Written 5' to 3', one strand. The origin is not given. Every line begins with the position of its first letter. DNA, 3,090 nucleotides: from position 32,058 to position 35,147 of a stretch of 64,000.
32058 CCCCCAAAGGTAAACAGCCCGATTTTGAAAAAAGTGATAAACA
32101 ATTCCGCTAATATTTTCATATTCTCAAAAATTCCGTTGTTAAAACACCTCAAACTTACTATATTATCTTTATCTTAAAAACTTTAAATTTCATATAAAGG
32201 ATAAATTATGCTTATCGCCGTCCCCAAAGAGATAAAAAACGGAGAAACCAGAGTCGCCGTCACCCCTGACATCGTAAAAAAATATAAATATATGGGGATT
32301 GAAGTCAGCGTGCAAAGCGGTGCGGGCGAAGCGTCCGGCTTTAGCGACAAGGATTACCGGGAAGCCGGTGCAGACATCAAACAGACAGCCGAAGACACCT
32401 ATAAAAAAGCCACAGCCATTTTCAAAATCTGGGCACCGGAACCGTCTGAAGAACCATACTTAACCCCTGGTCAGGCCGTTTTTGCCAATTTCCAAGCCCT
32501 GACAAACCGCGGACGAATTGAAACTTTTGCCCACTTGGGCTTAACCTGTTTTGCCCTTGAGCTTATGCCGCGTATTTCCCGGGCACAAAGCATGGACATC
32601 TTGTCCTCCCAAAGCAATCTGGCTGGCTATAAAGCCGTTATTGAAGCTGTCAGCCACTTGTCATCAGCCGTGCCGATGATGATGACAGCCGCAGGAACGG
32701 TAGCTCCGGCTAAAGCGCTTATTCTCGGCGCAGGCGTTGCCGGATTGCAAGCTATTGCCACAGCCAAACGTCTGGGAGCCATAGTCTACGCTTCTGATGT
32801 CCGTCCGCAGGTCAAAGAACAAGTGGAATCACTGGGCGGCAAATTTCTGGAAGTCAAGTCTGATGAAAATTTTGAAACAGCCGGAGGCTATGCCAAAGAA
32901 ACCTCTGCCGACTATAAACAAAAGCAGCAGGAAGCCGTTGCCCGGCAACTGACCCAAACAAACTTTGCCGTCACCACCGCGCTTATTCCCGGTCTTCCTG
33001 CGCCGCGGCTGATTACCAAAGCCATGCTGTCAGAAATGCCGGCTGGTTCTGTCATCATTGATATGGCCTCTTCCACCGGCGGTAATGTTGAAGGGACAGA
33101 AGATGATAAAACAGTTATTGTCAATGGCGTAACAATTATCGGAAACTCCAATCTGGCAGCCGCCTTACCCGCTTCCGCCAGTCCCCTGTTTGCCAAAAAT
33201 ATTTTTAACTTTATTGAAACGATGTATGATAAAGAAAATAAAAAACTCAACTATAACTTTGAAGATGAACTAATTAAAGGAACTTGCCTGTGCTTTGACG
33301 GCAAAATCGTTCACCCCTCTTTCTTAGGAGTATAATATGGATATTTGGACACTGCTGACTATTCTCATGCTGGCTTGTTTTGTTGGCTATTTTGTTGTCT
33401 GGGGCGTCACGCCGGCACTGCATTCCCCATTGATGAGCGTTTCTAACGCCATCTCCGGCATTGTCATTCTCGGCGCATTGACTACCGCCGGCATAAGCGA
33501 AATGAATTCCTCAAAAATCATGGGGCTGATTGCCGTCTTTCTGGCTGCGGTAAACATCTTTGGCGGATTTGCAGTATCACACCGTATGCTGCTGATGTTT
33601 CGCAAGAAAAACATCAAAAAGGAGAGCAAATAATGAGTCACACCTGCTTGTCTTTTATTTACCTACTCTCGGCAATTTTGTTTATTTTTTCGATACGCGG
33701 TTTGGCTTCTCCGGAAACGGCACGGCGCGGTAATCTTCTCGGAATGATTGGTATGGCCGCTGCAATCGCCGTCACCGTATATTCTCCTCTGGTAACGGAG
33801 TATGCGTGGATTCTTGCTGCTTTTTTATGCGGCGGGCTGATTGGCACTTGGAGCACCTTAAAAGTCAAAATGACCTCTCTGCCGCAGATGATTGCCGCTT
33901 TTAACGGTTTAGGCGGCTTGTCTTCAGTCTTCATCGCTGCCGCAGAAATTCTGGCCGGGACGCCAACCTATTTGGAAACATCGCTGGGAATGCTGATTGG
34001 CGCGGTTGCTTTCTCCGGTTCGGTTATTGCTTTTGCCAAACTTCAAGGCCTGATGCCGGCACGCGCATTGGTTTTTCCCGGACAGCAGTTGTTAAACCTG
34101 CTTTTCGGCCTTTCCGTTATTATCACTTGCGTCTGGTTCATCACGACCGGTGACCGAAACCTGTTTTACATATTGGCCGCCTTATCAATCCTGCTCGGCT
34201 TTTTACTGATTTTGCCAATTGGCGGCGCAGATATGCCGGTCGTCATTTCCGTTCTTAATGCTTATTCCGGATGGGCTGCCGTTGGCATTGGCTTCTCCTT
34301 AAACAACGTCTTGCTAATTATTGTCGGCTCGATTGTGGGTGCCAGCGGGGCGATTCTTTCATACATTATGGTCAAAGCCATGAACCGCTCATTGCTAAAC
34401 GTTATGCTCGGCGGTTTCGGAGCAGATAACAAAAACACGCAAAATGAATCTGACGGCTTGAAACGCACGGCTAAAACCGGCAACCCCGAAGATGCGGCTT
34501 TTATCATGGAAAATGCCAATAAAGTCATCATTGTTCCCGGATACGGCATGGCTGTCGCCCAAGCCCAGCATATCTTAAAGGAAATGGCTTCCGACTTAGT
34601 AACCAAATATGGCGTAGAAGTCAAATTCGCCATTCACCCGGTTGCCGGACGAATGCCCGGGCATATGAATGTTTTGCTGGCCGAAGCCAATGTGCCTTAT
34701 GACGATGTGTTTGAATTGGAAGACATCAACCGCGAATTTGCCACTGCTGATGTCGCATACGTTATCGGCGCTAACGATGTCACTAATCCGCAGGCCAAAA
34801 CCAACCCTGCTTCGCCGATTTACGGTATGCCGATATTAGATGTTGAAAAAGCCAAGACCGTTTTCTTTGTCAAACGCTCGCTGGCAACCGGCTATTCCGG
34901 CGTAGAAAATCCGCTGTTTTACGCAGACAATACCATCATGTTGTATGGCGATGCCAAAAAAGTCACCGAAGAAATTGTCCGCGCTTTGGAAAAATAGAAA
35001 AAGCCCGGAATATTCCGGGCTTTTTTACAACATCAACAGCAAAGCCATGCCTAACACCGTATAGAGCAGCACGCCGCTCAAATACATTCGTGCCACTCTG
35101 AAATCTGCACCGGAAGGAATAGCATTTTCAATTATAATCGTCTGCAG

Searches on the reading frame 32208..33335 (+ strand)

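Call 110: search_protein_families(library=pfam, proteins=[window:32208-33335:+], max_evalue=0.00001)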
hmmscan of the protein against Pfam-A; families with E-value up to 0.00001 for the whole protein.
window:32208-33335:+ (375 aa): 2 families
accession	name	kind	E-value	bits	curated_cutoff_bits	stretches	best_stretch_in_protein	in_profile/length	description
PF01262.27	AlaDh_PNT_C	-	1.5e-62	211.2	23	1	143-369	1-213/214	Alanine dehydrogenase/PNT, C-terminal domain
PF05222.21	AlaDh_PNT_N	-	1.8e-41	142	30.4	1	5-139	2-136/136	Alanine dehydrogenase/PNT, N-terminal domain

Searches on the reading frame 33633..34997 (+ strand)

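Call 110: search_protein_families(library=pfam, proteins=[window:33633-34997:+], max_evalue=0.00001)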
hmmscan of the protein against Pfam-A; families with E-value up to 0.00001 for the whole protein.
window:33633-34997:+ (454 aa): 1 family
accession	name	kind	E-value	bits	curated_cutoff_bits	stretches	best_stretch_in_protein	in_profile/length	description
PF02233.22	PNTB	-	1.3e-184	614.9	31.7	1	8-450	3-455/456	NAD(P) transhydrogenase beta subunit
